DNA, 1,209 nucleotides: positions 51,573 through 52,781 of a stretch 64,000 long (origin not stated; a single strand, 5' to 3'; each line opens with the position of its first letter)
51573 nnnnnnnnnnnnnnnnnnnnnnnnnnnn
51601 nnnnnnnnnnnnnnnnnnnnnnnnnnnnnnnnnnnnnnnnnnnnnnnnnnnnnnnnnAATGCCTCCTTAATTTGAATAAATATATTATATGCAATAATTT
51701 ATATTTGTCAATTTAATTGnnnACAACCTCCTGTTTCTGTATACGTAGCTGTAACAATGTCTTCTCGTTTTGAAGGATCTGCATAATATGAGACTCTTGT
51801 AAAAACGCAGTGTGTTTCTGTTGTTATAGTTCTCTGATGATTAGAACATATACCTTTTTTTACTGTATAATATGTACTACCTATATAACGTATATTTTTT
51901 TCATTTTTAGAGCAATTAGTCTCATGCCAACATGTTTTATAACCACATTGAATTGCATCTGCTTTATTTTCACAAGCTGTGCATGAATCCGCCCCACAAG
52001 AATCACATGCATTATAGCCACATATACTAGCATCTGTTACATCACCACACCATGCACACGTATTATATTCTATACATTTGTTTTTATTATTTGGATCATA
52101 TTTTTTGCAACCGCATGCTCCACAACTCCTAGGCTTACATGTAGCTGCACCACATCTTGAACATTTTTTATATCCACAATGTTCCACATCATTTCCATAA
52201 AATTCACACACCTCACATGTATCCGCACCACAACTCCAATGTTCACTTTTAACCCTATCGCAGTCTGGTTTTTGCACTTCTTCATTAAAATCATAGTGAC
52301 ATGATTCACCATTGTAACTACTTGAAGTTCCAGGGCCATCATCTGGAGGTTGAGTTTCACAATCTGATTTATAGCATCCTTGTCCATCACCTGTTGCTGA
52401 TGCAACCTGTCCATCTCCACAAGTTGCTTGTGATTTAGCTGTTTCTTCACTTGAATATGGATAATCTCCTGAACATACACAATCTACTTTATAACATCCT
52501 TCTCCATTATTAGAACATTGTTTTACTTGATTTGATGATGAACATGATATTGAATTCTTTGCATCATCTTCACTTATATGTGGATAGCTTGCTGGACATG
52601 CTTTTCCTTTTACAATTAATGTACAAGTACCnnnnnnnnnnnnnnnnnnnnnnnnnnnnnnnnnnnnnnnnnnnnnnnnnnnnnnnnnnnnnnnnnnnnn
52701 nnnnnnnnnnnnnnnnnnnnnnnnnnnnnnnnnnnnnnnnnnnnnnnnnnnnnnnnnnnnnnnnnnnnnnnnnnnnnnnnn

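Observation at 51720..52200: Extracellular Cys-rich CGY-x2-C-x2-C repeat region at the C-terminus of the 783-aa Big_2 protein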

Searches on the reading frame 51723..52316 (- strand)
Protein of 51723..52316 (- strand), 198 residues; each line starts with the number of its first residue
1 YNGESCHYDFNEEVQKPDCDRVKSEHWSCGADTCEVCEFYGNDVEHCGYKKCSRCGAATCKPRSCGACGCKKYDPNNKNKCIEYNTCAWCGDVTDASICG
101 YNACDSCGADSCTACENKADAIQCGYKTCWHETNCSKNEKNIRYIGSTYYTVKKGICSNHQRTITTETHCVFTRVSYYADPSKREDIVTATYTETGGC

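Call 18: find_homologous_proteins(query=window:51723-52316:-, max_evalue=0.01)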
Query seq(198 aa): 4 candidates shared short words with the query, none scored E <= 0.01.

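Call 58: search_protein_representatives(alignment_id=A1)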
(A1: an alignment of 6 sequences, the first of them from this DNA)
Query: 6 sequences, 198 profile positions. Proteins with E-value up to 0.001 (for the whole library): 3; up to 1e-10: 2; up to 1e-30: 2. The best 3 are listed.
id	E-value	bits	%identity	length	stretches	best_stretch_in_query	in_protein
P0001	8.7e-53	195.1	-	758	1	1-198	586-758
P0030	2.2e-41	157.9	-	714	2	98-198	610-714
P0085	1.8e-04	37.4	-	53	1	153-198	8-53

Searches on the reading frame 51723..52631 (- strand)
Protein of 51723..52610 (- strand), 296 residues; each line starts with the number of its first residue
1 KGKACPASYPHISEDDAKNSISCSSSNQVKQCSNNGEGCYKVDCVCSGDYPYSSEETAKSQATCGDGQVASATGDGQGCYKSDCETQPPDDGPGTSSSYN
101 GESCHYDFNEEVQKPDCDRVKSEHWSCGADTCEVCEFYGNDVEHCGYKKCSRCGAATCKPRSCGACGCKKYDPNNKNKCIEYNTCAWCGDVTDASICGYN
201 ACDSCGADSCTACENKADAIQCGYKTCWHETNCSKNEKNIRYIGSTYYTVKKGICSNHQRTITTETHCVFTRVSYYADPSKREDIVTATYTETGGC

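Call 7: search_solved_structures(query=window:51723-52610:-, max_evalue=10)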
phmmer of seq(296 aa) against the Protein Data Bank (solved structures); distinct sequences matched with E-value up to 10: 4.
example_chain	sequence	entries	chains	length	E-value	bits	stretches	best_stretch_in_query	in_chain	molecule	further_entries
1zap_A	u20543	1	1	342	0.074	15.6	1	24-79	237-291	SECRETED ASPARTIC PROTEINASE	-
1eag_A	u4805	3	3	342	0.31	13.5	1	24-78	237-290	ASPARTIC PROTEINASE (SAP2 GENE PRODUCT) | Candidapepsin-2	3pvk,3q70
5x04_A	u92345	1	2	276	0.87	12.1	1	214-271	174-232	Dodecanoyl-[acyl-carrier-protein] hydrolase, chloroplastic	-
2yqk_A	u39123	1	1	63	1.3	11.5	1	222-259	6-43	Arginine-glutamic acid dipeptide repeats protein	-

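Call 32: predict_structure(alignment_id=A2)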
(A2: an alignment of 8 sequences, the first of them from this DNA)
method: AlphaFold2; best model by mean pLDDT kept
length: 303 residues; sequences in the alignment: 8
mean_pLDDT: 66.1   pTM: 0.32
mean pLDDT of the five models: 66.1, 62.3, 61.4, 58.9, 58.5
residues with pLDDT >= 90: 60; 70-90: 107; 50-70: 43; < 50: 93
segments of 3 or more residues with pLDDT < 50: 96-99, 136-176, 188-232
pLDDT, mean of each block of 10 residues (from residue 1): 67 91 92 93 92 94 90 83 91 59 69 81 75 49 34 32 27 45 48 31 32 31 32 63 80 76 77 85 79 86 68
secondary structure, 60 per line:
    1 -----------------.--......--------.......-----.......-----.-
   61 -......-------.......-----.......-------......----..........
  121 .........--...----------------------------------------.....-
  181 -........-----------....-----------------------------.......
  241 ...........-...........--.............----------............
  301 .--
elements in order: H21-26 E35-41 E47-53 H62-67 E75-81 E87-93 E101-106 E111-129 E175-179 E182-189 H201-204 E234-251 E253-263 E266-278 E289-301

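Call 36: fold_search(model_id=the predicted structure, library=pdb)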
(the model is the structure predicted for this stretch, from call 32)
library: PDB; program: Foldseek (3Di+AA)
matches with E <= 10: 50; with E <= 0.001: 0
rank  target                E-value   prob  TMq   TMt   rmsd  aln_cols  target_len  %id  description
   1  8dfh_A                2.4e+00  0.11  0.10  0.25  12.8        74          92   15  Crystal structure of non-neutralizing / interfering human monoclonal antibody 42C3 Fab in complex with MSP1-19 (released 2022-10-12)
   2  7ci1_B                2.4e+00  0.11  0.09  0.09   6.8        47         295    2  Crystal structure of AcrVA2 (released 2020-10-14)
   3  7ci1_A                2.9e+00  0.10  0.09  0.09   6.9        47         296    2  Crystal structure of AcrVA2 (released 2020-10-14)
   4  7b18_B                3.2e+00  0.04  0.08  0.03  20.2        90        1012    8  SARS-CoV-spike bound to two neutralising nanobodies (released 2021-04-28)
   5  4zjm_D                4.0e+00  0.08  0.09  0.22  12.5        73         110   11  Crystal Structure of Mycobacterium tuberculosis LpqH (Rv3763) (released 2015-05-13)
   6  3ew2_A                4.0e+00  0.03  0.08  0.17  16.2        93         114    6  Crystal structure of rhizavidin-biotin complex (released 2008-12-23)
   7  8v1s_B                5.3e+00  0.09  0.12  0.13  17.2        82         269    4  Herpes simplex virus 1 polymerase holoenzyme bound to mismatched DNA in editing conformation (released 2024-09-04)
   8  4zjm_C                5.3e+00  0.08  0.09  0.22  12.5        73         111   11  Crystal Structure of Mycobacterium tuberculosis LpqH (Rv3763) (released 2015-05-13)
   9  7sbr_C                5.3e+00  0.04  0.06  0.02  19.8        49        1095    8  One RBD-up 2 of pre-fusion SARS-CoV-2 Kappa variant spike protein (released 2021-11-03)
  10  2owp_A                5.6e+00  0.20  0.13  0.27   5.5        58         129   14  Crystal structure of a cystatin-like fold protein (bxe_b1374) from burkholderia xenovorans lb400 at 2.00 A resolution (released 2007-02-27)
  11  4zjm_A                5.6e+00  0.08  0.09  0.22  12.6        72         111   11  Crystal Structure of Mycobacterium tuberculosis LpqH (Rv3763) (released 2015-05-13)
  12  7sbq_C                5.6e+00  0.05  0.06  0.02  16.6        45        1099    9  One RBD-up 1 of pre-fusion SARS-CoV-2 Kappa variant spike protein (released 2021-11-03)
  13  9yc9_F                6.2e+00  0.09  0.12  0.13  16.1        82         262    5  HSV replication fork complex bound to pritelivir (released 2025-12-31)
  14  8v1r_B                6.2e+00  0.09  0.12  0.13  16.1        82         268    5  Herpes simplex virus 1 polymerase holoenzyme bound to DNA and DTTP in closed conformation (released 2024-09-04)
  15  6zgf_A                6.6e+00  0.05  0.07  0.02  19.8        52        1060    8  Spike Protein of RaTG13 Bat Coronavirus in Closed Conformation (released 2020-07-01)
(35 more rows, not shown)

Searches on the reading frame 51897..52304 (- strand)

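Call 62: search_protein_families(library=pfam, proteins=[window:51897-52304:-], max_evalue=10)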
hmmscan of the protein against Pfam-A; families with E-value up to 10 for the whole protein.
seq(136 aa): 1 family
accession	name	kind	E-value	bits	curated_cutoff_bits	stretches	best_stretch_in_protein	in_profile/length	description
PF17710.6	DUF5555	-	0.11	12.5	25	1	29-105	45-121/295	Family of unknown function (DUF5555)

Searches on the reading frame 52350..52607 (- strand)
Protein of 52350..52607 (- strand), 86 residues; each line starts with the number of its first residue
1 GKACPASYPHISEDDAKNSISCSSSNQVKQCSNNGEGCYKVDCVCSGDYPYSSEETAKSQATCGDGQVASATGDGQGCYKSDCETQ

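Call 62: search_protein_families(library=pfam, proteins=[window:52350-52607:-], max_evalue=10)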
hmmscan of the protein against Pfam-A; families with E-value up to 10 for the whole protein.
seq(86 aa): 0 families
